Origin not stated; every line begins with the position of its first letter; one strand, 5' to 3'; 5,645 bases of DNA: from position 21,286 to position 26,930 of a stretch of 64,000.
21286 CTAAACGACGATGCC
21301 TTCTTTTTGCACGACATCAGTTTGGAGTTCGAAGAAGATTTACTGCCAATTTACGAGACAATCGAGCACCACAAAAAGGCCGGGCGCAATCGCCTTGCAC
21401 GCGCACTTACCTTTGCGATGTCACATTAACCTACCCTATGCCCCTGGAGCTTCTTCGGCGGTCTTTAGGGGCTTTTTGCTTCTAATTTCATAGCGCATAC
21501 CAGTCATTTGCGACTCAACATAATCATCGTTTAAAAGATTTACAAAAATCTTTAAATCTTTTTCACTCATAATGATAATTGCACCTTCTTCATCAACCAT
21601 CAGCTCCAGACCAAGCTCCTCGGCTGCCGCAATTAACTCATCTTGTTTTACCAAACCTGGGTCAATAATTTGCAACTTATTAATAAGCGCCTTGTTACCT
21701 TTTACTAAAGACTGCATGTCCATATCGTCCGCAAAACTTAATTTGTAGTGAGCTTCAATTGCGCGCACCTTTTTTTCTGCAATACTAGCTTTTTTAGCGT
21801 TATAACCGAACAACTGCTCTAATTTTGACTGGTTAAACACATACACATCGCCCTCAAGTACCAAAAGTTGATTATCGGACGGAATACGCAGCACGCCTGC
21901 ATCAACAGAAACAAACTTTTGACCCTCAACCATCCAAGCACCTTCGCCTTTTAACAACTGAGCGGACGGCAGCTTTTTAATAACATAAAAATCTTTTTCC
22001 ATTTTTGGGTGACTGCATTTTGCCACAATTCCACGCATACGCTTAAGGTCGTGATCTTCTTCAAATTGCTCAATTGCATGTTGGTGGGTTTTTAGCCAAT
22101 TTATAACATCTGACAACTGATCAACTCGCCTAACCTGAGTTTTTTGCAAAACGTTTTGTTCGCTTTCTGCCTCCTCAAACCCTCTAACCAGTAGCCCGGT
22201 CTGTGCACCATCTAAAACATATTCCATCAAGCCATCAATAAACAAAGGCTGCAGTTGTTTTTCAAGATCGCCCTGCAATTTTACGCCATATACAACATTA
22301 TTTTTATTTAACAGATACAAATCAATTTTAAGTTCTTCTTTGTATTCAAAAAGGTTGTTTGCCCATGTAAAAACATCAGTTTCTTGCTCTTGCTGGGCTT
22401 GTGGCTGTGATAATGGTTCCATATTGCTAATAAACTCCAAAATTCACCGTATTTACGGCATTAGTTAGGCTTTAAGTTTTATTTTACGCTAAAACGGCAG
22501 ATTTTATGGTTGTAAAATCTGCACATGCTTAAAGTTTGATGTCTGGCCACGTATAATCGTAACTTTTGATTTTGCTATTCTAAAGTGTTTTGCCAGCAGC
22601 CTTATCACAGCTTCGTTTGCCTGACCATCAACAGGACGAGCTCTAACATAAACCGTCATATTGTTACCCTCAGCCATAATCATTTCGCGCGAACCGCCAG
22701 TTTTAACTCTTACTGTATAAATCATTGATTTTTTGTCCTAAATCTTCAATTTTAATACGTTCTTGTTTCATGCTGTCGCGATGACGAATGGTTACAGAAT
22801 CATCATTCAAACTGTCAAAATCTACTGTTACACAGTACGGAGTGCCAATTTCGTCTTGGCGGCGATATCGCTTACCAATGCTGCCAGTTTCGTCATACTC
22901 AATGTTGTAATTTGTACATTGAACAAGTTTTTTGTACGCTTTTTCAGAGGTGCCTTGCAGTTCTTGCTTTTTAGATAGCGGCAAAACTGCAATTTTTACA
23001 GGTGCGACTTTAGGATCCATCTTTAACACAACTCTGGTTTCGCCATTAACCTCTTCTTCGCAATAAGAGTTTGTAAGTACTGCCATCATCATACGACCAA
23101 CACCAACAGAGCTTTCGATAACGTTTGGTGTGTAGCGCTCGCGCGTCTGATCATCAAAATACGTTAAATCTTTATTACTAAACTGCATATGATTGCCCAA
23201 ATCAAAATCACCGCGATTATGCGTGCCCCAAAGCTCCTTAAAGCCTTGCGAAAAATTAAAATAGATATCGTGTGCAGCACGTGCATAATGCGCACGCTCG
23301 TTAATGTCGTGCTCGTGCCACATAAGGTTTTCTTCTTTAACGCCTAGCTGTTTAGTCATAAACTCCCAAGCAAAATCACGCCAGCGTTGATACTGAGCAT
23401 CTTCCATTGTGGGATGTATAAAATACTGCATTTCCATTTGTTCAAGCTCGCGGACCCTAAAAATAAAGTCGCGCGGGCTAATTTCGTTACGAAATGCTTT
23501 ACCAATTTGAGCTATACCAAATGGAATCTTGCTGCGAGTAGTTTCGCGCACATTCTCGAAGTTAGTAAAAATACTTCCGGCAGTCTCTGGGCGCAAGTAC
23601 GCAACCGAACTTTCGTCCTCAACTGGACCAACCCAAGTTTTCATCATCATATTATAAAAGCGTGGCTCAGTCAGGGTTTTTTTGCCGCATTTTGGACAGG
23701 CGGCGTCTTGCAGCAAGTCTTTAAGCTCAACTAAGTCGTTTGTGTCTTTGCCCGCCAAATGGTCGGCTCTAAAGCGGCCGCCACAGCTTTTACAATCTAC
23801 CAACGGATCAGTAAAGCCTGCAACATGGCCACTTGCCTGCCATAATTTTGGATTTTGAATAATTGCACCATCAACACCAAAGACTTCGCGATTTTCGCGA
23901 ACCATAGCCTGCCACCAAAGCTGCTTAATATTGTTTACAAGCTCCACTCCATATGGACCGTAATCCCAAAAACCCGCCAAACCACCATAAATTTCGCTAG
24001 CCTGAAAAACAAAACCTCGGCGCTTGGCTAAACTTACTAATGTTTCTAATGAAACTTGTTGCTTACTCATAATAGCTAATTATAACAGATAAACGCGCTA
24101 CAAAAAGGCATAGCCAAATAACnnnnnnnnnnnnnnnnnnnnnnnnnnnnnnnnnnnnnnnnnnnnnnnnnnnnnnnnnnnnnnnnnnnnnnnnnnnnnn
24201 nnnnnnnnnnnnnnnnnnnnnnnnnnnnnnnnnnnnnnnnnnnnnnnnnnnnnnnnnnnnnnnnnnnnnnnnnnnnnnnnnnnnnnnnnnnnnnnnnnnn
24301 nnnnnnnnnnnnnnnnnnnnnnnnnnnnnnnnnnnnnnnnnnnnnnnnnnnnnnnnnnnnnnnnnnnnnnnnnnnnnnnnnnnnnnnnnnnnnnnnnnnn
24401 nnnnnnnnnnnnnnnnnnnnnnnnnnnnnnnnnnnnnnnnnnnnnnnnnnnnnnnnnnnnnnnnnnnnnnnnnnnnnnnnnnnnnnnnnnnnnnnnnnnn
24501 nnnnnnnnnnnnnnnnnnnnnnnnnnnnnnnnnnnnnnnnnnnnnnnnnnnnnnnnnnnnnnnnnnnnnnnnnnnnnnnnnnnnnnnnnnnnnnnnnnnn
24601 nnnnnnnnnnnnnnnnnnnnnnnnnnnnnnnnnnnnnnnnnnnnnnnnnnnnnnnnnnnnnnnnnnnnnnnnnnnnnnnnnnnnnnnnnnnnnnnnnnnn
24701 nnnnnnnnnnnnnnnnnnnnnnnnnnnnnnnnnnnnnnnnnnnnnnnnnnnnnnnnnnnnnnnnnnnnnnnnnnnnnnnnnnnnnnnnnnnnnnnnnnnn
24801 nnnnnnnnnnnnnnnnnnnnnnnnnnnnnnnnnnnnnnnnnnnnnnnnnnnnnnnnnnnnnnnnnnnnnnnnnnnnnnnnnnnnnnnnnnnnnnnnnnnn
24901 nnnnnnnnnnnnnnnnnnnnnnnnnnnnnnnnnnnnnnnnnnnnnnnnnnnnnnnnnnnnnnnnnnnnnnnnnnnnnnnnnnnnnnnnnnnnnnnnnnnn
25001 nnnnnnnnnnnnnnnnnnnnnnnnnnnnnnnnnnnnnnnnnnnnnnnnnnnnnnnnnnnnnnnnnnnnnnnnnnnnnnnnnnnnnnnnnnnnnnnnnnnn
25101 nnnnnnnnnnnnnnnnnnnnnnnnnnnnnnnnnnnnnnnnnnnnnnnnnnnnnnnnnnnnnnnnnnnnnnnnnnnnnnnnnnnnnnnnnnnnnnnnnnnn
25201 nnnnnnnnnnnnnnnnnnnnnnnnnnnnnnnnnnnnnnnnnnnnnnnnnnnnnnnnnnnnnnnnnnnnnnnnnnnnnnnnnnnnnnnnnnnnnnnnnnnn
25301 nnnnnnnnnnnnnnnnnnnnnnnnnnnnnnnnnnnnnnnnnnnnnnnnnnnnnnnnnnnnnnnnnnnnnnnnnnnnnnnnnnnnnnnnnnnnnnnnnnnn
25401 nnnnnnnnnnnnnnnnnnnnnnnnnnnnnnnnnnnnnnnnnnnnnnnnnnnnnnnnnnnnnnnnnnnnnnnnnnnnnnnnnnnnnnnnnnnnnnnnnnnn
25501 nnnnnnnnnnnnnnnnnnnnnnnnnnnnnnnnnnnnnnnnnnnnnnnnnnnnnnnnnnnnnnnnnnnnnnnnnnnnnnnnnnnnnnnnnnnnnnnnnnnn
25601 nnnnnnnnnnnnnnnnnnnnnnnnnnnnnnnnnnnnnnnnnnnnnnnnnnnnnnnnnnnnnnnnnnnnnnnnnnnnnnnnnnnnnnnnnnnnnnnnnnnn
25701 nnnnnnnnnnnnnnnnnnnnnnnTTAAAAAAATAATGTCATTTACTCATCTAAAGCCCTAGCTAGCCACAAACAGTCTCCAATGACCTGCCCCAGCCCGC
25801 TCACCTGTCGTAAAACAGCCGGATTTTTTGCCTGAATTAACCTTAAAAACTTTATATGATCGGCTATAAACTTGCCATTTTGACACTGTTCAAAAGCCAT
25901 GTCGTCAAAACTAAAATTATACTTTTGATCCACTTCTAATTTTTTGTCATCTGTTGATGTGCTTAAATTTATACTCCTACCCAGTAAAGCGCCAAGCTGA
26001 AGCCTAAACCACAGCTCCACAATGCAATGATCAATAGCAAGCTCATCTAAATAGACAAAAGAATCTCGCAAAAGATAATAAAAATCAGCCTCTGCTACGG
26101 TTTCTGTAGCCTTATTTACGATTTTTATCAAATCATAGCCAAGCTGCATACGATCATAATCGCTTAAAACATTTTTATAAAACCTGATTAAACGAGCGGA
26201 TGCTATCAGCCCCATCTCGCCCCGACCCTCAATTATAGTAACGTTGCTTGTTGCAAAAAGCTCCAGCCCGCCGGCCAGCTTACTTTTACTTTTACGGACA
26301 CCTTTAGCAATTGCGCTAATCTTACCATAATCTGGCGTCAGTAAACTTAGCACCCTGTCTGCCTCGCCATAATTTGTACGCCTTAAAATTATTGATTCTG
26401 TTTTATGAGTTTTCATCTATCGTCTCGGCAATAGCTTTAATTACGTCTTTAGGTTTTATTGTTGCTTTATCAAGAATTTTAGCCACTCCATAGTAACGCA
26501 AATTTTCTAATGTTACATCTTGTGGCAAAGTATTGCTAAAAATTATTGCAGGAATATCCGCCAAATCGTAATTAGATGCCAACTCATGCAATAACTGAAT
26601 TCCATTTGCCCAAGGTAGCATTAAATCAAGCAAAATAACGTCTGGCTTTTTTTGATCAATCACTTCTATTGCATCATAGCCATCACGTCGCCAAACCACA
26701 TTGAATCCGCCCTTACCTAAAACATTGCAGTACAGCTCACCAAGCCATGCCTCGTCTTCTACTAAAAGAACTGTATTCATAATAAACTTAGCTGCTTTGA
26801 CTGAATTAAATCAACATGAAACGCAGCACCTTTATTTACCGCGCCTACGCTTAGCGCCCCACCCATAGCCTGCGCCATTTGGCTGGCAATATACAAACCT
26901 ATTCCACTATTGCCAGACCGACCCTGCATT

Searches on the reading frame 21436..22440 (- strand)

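Call 23: search_protein_families(library=pfam, proteins=[window:21436-22440:-], max_evalue=0.001)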
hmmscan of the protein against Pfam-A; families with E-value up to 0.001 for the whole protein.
window:21436-22440:- (334 aa): 1 family
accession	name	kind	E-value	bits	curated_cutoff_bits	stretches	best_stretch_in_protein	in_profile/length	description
PF16162.10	KwaB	-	6.9e-15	56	26.3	1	151-313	18-186/186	Kiwa protein KwaB-like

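Call 52: search_protein_families(library=padloc, proteins=[window:21436-22440:-], max_evalue=0.01)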
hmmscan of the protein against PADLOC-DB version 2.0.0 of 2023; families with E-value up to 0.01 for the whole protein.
window:21436-22440:- (334 aa): 12 families
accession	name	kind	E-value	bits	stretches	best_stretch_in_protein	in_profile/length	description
PDLC00233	KwaB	-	1e-18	65.6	1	29-329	12-318/320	DUF4868 domain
PDLC00224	KwaB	-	1.7e-11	42.4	1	35-311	13-291/302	DUF4868 domain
PDLC00222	KwaB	-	2.3e-11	41.6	1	49-325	14-291/292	DUF4868 domain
PDLC00225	KwaB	-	4.3e-10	37.4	1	50-324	15-290/291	DUF4868 domain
PDLC00230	KwaB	-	1e-09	36.3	1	115-327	101-318/322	DUF4868 domain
PDLC00234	KwaB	-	2.5e-09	35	1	46-325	12-288/289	DUF4868 domain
PDLC00231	KwaB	-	6.6e-09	33.8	1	34-311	16-294/305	DUF4868 domain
PDLC00235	KwaB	-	2.1e-05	22.2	1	86-326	71-311/312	DUF4868 domain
PDLC00223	KwaB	-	0.00018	18.7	1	176-326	180-335/339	DUF4868 domain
PDLC00237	KwaB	-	0.00074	17.1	1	122-323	99-303/306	DUF4868 domain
PDLC00226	KwaB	-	0.0011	16.3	1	173-233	192-252/380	DUF4868 domain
PDLC00229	KwaB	-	0.0056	14.2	0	252-323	205-279/282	DUF4868 domain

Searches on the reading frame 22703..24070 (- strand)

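Call 23: search_protein_families(library=pfam, proteins=[window:22703-24070:-], max_evalue=0.001)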
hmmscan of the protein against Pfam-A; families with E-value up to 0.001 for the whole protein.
window:22703-24070:- (455 aa): 2 families
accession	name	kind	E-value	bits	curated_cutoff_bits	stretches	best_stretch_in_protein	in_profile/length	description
PF03129.25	HGTP_anticodon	-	6.3e-21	74.8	21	1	359-449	1-92/94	Anticodon binding domain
PF00587.30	tRNA-synt_2b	-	6e-10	39.9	29.3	1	152-334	5-178/179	tRNA synthetase class II core domain (G, H, P, S and T)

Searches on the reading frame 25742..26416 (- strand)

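Call 24: search_protein_families(library=pfam, proteins=[window:25742-26416:-], max_evalue=0.001)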
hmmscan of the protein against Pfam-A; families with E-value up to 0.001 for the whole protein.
window:25742-26416:- (224 aa): 1 family
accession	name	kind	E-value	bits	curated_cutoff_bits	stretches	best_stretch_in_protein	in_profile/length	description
PF11967.14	RecO_N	-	1.2e-20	73.8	27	1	1-79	1-79/80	Recombination protein O N terminal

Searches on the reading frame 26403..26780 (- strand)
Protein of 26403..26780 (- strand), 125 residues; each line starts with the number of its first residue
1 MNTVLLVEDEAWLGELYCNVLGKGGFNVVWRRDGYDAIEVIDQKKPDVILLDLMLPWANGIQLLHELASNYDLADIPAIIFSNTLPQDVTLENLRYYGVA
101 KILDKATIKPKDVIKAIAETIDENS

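Call 24: search_protein_families(library=pfam, proteins=[window:26403-26780:-], max_evalue=0.001)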
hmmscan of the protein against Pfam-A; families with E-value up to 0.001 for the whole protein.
window:26403-26780:- (125 aa): 1 family
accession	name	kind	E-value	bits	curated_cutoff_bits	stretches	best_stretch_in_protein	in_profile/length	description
PF00072.30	Response_reg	-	2.1e-15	57.3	30.2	1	4-117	1-110/111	Response regulator receiver domain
